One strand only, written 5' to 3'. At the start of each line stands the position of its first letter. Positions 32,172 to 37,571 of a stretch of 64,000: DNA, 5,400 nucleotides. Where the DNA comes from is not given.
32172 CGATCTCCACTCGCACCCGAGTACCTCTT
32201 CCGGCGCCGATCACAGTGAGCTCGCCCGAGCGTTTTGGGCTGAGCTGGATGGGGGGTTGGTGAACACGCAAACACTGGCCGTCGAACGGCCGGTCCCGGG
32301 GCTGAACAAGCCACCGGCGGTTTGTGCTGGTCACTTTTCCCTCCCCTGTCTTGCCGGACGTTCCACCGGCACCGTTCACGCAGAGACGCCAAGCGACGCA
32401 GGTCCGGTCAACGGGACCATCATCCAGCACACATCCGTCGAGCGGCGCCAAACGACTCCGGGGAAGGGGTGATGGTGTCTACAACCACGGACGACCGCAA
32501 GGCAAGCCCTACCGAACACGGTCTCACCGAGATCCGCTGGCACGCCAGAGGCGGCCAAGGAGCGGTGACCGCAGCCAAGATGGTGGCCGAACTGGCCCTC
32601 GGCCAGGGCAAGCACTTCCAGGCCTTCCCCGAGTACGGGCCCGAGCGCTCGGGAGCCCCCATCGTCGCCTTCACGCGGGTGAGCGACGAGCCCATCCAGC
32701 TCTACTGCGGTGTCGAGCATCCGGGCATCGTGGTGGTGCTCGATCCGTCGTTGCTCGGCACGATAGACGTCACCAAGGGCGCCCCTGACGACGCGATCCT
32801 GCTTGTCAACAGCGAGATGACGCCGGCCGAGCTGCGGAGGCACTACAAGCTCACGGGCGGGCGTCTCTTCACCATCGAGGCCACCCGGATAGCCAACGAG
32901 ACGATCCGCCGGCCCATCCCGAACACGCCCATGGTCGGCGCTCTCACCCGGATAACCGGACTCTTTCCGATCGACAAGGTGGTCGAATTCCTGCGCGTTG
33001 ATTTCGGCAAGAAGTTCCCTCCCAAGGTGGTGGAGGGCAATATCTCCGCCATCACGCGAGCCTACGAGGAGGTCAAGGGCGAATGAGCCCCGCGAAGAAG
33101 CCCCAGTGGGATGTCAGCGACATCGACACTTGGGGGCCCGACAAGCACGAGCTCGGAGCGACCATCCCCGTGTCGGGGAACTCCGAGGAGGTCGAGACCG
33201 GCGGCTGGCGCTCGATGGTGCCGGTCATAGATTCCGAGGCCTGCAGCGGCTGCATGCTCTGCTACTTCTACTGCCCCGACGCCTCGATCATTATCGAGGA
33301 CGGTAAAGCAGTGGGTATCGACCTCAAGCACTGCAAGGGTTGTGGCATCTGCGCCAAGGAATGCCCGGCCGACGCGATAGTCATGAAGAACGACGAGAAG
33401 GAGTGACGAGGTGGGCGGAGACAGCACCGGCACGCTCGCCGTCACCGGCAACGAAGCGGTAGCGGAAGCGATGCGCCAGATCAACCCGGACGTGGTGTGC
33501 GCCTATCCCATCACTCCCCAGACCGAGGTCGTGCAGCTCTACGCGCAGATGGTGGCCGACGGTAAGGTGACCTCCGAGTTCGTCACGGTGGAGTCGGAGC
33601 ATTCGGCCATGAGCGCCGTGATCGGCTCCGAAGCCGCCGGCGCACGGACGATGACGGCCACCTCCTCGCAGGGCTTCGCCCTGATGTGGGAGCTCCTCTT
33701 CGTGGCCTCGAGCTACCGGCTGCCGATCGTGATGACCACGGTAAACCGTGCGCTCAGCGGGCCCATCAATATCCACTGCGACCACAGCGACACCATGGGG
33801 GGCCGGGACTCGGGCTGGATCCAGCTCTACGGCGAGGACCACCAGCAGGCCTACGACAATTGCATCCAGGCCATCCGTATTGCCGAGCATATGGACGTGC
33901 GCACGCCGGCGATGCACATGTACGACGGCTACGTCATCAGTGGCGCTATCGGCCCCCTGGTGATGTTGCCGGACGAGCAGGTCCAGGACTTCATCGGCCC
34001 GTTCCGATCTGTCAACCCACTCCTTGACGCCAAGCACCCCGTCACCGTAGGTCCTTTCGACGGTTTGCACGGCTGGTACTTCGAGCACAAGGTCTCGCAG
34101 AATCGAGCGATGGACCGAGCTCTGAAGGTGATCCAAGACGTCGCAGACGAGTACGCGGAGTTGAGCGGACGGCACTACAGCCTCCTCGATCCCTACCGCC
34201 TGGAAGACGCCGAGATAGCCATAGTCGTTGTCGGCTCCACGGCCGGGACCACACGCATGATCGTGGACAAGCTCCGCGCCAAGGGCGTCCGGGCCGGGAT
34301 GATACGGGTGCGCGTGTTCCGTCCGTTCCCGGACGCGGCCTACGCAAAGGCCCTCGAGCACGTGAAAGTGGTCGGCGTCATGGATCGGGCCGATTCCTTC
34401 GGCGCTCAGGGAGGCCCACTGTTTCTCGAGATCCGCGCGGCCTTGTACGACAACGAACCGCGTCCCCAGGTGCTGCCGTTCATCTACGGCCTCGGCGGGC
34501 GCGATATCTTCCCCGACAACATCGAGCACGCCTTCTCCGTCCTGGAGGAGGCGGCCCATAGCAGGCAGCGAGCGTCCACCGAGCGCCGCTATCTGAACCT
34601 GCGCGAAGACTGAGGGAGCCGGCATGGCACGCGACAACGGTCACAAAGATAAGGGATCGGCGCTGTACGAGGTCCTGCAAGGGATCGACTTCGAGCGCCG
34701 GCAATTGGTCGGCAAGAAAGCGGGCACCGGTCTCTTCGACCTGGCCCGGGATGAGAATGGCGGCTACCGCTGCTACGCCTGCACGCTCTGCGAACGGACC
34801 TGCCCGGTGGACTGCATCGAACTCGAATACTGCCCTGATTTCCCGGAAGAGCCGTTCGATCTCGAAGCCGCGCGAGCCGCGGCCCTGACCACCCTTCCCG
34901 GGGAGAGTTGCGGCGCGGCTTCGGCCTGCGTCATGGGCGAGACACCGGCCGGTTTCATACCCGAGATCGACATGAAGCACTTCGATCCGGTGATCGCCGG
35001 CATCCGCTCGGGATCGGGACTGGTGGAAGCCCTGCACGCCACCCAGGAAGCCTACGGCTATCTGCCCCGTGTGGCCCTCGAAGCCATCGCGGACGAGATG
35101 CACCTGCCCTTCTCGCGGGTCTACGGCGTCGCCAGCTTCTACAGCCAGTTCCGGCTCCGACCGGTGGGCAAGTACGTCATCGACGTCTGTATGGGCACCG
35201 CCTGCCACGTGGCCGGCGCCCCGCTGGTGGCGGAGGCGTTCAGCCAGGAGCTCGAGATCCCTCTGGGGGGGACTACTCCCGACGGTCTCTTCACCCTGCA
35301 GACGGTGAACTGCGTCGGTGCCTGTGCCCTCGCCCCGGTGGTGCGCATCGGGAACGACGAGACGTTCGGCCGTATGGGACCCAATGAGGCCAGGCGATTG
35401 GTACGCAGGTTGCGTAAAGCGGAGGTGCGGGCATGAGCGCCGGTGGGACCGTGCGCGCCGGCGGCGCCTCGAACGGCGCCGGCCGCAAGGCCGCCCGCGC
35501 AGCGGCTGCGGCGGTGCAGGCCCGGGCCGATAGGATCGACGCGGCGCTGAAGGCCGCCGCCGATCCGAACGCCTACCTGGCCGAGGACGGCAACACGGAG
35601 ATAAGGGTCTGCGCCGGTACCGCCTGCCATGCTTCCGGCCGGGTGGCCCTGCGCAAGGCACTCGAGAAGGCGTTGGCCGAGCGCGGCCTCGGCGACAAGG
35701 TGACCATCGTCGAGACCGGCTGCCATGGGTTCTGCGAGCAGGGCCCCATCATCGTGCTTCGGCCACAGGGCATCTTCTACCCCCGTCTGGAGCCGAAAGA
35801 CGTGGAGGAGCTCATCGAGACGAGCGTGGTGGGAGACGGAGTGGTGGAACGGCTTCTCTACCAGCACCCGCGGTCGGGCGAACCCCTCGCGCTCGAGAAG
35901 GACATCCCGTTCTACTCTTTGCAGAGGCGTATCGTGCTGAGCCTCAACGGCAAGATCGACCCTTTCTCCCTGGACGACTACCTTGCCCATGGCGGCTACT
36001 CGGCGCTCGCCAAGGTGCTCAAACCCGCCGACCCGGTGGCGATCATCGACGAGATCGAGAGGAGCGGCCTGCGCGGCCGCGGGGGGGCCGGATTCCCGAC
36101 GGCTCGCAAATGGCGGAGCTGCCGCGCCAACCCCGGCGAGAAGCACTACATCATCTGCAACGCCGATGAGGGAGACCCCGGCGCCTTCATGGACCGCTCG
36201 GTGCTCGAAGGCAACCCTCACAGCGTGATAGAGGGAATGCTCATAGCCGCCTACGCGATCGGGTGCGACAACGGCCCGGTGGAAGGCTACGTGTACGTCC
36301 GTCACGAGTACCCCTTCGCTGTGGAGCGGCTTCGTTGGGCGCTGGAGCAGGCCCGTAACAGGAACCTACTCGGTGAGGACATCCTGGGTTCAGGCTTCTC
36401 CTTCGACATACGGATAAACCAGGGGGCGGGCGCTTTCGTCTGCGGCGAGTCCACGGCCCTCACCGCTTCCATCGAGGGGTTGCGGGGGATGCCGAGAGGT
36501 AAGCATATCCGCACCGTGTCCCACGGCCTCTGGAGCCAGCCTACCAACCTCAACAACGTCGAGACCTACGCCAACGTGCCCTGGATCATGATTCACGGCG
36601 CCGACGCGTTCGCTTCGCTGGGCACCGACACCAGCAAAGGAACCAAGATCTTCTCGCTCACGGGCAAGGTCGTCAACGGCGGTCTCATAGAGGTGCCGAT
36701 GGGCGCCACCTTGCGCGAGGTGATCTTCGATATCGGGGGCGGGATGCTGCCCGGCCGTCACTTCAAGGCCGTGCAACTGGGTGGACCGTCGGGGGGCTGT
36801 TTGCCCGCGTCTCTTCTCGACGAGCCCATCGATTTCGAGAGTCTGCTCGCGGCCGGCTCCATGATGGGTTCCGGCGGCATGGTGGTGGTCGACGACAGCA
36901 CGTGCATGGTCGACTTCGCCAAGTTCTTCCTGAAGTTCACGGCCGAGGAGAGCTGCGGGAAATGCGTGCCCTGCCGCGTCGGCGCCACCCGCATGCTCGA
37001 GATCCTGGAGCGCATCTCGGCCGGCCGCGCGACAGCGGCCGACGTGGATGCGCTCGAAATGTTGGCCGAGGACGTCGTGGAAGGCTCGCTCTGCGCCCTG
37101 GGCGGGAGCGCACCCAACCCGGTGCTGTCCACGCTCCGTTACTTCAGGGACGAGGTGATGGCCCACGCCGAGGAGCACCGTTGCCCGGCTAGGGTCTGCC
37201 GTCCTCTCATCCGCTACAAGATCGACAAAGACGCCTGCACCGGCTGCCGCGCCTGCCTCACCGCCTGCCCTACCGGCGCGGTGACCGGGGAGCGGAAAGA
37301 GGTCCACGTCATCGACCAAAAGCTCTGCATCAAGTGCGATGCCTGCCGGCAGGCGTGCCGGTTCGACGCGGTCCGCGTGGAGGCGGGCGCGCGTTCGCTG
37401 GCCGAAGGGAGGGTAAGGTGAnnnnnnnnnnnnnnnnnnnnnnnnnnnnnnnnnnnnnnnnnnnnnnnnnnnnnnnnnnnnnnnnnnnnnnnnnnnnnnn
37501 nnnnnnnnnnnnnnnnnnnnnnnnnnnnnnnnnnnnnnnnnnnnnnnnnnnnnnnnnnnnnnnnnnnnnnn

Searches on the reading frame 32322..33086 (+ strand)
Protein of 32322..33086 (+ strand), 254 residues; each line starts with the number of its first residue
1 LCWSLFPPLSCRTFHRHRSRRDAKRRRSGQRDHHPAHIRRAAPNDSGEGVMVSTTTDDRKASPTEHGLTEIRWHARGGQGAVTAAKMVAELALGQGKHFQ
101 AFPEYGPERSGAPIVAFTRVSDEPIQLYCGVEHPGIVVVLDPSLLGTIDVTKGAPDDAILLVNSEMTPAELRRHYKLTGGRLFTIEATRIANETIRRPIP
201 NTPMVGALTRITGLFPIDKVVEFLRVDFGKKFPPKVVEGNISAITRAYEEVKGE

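Call 70: search_protein_families(library=pfam, proteins=[window:32322-33086:+], max_evalue=0.000001)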
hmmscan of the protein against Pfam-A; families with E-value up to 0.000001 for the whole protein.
window:32322-33086:+ (254 aa): 1 family
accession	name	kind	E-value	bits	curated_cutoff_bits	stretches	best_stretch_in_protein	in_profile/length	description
PF01558.24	POR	-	1.6e-39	136.3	27.4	1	77-249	1-173/173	Pyruvate ferredoxin/flavodoxin oxidoreductase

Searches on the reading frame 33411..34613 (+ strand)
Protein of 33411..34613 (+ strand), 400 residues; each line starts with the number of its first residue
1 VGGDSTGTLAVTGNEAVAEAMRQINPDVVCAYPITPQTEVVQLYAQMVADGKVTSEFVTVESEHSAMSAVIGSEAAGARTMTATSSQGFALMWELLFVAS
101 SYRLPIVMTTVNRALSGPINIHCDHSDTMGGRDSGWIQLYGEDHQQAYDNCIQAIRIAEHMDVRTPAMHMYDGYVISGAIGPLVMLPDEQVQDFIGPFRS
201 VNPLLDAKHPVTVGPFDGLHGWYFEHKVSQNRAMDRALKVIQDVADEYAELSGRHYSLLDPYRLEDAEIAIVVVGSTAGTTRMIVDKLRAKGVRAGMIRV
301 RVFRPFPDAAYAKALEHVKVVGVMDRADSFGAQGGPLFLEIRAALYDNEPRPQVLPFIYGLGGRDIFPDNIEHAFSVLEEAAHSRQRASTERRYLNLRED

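Call 24: search_protein_families(library=pfam, proteins=[window:33411-34613:+], max_evalue=0.00001)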
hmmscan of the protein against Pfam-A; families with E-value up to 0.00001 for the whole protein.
window:33411-34613:+ (400 aa): 2 families
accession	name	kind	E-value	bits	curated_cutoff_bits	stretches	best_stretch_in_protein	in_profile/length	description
PF01855.24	POR_N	-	4.7e-68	229.8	27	1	19-245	1-230/231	Pyruvate flavodoxin/ferredoxin oxidoreductase, thiamine diP-bdg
PF17147.9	PFOR_II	-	4.2e-30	104.6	27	1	267-371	1-102/102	Pyruvate:ferredoxin oxidoreductase core domain II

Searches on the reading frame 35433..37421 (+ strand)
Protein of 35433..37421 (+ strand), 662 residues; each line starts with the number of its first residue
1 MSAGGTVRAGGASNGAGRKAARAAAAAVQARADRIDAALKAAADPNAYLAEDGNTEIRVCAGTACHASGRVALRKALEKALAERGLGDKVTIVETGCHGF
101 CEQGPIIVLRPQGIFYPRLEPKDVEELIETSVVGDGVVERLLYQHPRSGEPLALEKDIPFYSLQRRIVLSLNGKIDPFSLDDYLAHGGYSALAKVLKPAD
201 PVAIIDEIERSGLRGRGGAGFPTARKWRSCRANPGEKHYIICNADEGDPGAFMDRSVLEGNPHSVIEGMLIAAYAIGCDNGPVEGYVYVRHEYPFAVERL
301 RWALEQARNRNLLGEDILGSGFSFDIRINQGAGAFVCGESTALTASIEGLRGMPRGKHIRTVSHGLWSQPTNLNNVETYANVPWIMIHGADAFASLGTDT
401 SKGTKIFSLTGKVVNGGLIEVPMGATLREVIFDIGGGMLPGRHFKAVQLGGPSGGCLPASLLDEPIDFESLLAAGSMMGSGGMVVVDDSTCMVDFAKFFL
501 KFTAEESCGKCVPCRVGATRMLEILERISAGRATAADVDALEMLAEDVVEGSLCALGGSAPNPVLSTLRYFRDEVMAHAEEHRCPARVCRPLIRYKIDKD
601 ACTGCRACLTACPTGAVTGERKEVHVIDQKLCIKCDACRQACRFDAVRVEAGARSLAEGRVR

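Call 24: search_protein_families(library=pfam, proteins=[window:35433-37421:+], max_evalue=0.00001)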
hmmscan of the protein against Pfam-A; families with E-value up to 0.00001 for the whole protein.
window:35433-37421:+ (662 aa): 8 families
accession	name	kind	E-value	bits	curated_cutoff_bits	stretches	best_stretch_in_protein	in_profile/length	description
PF01512.22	Complex1_51K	-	1.4e-42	145.6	31.2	1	208-383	1-149/150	Nuo51 FMN-binding domain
PF10589.14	NADH_4Fe-4S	-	6.9e-32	109.6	23.5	1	494-578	1-85/85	NADH-ubiquinone oxidoreductase-F iron-sulfur binding region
PF00037.32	Fer4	-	7.7e-12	44.9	21.1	1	595-618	1-24/24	4Fe-4S binding domain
PF01257.25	2Fe-2S_thioredx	-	6.1e-10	39.6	24.8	1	51-130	62-143/145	Thioredoxin-like [2Fe-2S] ferredoxin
PF12838.12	Fer4_7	-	4.6e-08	33.8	27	1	602-646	2-52/52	4Fe-4S dicluster domain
PF13187.11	Fer4_9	-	2.1e-07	31.3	27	1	601-644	1-49/52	4Fe-4S dicluster domain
PF13237.11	Fer4_10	-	2.2e-07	31.1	25.5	1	595-642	2-52/53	4Fe-4S dicluster domain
PF12837.12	Fer4_6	-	3e-06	27.3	25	1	596-616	3-23/24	4Fe-4S binding domain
